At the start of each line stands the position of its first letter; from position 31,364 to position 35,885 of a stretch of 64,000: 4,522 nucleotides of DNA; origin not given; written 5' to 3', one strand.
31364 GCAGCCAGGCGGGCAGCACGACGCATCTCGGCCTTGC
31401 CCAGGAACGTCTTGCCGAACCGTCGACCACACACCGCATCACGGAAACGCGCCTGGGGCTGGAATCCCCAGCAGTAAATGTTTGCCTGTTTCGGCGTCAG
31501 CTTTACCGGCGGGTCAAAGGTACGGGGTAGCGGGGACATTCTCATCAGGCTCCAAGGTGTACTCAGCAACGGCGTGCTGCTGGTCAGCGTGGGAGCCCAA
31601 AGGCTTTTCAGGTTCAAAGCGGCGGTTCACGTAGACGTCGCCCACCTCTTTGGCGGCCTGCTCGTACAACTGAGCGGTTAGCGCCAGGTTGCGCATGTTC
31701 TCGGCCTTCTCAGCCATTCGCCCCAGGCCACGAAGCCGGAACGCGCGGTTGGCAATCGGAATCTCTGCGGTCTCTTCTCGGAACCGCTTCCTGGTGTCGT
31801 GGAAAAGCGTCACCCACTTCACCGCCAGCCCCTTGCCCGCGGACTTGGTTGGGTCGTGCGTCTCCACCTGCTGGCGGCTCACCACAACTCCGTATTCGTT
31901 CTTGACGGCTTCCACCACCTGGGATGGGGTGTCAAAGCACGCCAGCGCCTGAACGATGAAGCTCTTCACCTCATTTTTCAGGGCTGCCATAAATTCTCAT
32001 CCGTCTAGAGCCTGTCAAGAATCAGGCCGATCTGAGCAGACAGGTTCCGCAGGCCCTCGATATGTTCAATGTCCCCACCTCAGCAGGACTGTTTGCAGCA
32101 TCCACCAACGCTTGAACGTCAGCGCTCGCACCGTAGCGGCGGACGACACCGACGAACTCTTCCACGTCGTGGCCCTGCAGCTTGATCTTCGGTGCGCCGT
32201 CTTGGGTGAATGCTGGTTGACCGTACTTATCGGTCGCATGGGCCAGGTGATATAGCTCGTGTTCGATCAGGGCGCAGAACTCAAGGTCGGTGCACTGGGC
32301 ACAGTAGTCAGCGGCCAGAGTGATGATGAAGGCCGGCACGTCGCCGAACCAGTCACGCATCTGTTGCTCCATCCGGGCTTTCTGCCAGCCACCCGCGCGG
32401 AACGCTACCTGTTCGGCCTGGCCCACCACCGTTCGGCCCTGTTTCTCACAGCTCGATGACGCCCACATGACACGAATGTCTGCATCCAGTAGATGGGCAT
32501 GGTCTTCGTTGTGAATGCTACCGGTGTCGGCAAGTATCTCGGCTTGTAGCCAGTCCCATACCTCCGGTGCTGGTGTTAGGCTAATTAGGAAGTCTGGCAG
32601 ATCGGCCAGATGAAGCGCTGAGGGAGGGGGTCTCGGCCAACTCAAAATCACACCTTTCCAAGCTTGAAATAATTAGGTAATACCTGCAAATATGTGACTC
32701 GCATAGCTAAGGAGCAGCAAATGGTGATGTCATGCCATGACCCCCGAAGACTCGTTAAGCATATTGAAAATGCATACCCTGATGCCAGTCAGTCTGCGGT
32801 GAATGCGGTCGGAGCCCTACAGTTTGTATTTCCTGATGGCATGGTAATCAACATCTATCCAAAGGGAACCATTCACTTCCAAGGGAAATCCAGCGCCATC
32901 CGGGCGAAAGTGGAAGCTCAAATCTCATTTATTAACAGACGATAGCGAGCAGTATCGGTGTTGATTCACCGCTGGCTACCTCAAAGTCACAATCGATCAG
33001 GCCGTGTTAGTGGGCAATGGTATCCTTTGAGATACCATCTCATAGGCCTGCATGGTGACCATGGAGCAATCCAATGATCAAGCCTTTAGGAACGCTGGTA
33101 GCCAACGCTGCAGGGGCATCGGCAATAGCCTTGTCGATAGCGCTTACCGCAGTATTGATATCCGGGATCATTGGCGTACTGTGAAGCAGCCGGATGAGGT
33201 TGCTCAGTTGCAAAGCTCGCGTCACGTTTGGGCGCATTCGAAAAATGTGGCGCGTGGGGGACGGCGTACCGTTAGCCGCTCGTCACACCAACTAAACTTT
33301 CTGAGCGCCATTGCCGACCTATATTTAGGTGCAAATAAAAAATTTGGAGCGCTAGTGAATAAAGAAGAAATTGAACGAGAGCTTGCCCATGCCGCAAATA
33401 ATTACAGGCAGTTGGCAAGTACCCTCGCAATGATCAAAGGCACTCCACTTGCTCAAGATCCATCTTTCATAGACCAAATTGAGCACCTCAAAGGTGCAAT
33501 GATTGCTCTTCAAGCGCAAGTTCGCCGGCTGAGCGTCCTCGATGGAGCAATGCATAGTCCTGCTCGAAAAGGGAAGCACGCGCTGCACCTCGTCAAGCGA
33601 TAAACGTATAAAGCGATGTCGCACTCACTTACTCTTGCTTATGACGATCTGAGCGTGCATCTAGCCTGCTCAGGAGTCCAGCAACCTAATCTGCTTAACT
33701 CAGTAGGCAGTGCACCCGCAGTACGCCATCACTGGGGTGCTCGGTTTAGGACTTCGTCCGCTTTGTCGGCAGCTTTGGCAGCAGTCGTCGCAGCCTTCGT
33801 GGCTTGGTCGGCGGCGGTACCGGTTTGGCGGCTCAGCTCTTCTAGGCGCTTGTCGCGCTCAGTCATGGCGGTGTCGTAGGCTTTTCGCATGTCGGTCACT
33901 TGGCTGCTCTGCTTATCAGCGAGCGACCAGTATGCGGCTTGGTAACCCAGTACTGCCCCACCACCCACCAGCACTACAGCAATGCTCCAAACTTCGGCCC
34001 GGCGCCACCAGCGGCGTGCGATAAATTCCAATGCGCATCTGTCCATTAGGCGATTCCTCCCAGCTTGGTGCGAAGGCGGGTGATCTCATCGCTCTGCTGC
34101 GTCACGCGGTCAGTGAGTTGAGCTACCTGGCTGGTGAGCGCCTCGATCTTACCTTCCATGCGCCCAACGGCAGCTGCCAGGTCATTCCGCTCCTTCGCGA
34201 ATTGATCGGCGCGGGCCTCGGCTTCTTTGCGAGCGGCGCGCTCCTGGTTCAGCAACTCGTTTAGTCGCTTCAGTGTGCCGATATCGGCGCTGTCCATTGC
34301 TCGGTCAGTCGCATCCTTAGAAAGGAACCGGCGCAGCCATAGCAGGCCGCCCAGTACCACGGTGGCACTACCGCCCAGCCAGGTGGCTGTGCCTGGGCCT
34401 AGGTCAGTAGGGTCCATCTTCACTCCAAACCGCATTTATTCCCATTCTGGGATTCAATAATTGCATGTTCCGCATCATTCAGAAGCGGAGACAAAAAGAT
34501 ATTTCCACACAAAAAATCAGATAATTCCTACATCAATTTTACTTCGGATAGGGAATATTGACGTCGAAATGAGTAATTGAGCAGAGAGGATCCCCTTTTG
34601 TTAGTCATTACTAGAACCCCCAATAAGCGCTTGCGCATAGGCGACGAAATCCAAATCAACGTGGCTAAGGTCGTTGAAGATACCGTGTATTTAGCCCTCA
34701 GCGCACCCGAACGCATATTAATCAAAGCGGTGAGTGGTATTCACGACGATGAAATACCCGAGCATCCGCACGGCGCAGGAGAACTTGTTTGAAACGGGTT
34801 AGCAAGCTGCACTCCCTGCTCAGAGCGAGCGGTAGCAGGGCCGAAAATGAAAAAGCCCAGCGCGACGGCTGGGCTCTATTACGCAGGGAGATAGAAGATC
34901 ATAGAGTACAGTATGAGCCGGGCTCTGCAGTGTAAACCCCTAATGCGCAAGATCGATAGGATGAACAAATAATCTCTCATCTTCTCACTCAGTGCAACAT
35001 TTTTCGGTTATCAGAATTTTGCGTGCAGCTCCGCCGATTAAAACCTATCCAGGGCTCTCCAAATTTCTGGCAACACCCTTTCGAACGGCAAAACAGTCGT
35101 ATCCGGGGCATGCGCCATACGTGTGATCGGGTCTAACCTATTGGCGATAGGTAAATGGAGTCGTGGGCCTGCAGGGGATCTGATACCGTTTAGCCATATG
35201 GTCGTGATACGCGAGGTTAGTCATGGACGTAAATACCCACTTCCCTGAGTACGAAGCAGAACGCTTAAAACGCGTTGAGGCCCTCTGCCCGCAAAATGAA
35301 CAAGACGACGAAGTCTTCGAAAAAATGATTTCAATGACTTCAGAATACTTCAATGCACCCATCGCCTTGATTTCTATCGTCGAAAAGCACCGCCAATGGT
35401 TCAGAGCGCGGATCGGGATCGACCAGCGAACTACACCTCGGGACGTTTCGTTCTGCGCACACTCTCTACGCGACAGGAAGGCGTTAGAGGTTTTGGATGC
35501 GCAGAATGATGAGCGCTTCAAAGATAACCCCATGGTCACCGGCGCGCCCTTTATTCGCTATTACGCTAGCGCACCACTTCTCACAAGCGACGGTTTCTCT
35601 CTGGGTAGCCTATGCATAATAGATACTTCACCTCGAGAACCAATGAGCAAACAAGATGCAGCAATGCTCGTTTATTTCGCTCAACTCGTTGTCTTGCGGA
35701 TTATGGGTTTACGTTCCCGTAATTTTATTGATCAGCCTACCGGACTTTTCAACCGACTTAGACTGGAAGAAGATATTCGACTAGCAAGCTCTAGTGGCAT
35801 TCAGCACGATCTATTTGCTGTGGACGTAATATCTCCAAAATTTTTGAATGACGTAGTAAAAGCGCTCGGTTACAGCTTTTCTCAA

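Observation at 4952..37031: Candidate distributed prophage lifestyle-switch system (MCP + BdlA-like + EAL PDE + CsrA variant)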

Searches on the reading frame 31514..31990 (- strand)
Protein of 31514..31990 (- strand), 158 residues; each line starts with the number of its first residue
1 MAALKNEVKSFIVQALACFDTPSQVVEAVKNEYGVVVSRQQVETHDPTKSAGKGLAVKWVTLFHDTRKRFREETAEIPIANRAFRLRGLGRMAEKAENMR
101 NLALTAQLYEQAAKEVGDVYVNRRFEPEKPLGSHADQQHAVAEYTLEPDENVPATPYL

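Call 79: search_protein_families(library=phrogs, proteins=[window:31514-31990:-], max_evalue=0.001)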
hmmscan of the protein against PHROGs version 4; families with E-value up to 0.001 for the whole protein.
window:31514-31990:- (158 aa): 3 families
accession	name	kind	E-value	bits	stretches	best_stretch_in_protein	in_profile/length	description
phrog_546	-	unknown function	5.1e-63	212.9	1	1-150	1-149/162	-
phrog_35993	-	unknown function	1.4e-16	61.7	1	1-72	1-72/100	-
phrog_18741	-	unknown function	2.3e-08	35.3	1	74-124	5-55/100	-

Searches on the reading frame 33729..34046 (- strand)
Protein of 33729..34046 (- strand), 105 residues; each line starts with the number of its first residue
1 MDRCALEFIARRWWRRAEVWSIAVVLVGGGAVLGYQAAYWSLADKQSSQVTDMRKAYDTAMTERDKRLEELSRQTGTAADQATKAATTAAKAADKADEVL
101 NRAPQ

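Call 39: search_protein_families(library=ncbifam, proteins=[window:33729-34046:-], max_evalue=0.01)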
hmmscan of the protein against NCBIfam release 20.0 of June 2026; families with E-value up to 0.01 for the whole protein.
window:33729-34046:- (105 aa): 1 family
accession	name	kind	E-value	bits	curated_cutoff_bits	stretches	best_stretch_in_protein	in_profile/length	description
NF040598.1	Ala_zip_lipo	subfamily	0.005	17.3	43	1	43-102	31-86/90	Lpp/OprI family alanine-zipper lipoprotein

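Call 79: search_protein_families(library=phrogs, proteins=[window:33729-34046:-], max_evalue=0.001)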
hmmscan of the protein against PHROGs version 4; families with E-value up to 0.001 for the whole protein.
window:33729-34046:- (105 aa): 2 families
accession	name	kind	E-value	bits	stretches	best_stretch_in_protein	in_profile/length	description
phrog_6065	-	unknown function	1.2e-39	136.1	1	1-103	1-110/112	-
phrog_1152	-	lysis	8.2e-05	23.6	1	19-93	15-84/127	Rz-like spanin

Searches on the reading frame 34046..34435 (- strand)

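Call 39: search_protein_families(library=ncbifam, proteins=[window:34046-34435:-], max_evalue=0.01)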
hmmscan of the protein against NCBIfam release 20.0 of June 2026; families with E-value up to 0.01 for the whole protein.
window:34046-34435:- (129 aa): 6 families
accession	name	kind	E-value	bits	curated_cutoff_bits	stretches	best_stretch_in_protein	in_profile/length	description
NF045487.1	ASRP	equivalog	0.00087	18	300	1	55-123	206-270/593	archaea-specific SMC-related protein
TIGR02168.1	SMC_prok_B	equivalog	0.00088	17.1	567.35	1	57-122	355-811/1181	chromosome segregation protein SMC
TIGR02169.1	SMC_prok_A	equivalog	0.00097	16.9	729.4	1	56-122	410-476/1165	chromosome segregation protein SMC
NF038218.1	IcmG_DotF_IVB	equivalog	0.0013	18.5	200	1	56-124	124-188/266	type IVB secretion system protein IcmG/DotF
NF033885.1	conj_TraP_IncI1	equivalog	0.0044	16.8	135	1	17-123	14-121/217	conjugal transfer protein TraP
NF041034.1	Rad50_Sulf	equivalog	0.0097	13.8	1000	0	52-120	627-695/872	DNA double-strand break repair ATPase Rad50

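Call 79: search_protein_families(library=phrogs, proteins=[window:34046-34435:-], max_evalue=0.001)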
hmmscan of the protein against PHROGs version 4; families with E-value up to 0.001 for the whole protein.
window:34046-34435:- (129 aa): 3 families
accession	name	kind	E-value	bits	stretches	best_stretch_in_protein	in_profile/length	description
phrog_2658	-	other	1.7e-44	152.1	1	9-126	1-125/126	hol-like chemotaxis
phrog_1009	-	unknown function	5.8e-05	24.1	1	20-111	14-99/103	-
phrog_736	-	unknown function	0.00075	20.6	1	18-115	13-98/112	-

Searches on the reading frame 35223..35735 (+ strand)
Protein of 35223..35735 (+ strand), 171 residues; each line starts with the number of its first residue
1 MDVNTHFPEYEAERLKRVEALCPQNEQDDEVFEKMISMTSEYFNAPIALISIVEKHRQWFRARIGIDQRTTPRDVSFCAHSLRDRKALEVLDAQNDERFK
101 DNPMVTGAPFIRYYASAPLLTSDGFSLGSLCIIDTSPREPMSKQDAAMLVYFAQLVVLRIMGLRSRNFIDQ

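Call 78: search_protein_families(library=pfam, proteins=[window:35223-35735:+], max_evalue=0.1)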
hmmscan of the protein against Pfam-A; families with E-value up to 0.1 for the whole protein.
window:35223-35735:+ (171 aa): 2 families
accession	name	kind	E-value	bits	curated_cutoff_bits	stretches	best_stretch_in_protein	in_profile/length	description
PF01590.32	GAF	-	4.1e-13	50.4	22.4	1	29-159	3-132/133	GAF domain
PF13492.12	GAF_3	-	0.026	15.4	27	1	29-160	3-127/129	GAF domain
